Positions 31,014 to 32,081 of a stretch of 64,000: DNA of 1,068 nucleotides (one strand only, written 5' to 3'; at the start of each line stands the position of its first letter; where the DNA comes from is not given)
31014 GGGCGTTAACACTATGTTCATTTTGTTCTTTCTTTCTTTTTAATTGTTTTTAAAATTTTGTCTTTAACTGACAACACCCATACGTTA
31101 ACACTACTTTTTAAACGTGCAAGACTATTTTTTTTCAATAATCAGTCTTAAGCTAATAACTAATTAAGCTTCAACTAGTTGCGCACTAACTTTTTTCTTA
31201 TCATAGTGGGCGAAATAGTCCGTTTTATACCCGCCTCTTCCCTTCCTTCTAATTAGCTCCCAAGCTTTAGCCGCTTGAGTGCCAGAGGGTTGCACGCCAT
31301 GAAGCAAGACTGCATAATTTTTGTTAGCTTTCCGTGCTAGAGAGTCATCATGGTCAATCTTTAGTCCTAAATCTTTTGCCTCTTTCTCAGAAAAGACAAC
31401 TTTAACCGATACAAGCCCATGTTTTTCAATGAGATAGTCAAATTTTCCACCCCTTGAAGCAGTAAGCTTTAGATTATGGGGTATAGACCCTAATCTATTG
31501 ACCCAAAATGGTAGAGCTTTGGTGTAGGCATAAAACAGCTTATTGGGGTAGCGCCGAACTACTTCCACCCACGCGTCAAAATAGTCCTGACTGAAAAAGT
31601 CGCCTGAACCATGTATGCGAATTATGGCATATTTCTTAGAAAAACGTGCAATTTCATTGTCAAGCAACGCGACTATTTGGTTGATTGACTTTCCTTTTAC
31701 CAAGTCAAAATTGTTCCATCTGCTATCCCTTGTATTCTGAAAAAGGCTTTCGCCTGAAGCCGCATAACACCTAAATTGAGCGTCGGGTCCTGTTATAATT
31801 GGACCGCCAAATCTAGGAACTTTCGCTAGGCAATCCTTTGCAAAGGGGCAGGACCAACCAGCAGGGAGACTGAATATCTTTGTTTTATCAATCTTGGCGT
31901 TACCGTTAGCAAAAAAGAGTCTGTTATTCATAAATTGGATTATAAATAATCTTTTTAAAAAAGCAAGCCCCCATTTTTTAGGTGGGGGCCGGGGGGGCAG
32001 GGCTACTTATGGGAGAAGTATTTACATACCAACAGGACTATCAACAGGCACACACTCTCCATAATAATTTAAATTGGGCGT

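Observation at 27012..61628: Conserved ~22-nt intercistronic stem-loop (ISL) repeated about 25 times at gene junctions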

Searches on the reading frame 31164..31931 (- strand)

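Call 6: search_protein_families(library=phrogs, proteins=[window:31164-31931:-])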
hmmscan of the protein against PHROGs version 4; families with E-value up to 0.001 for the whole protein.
window:31164-31931:- (255 aa): 1 family
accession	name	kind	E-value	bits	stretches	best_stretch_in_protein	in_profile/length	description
phrog_1392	-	unknown function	1.4e-27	97.8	1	9-187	61-234/296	-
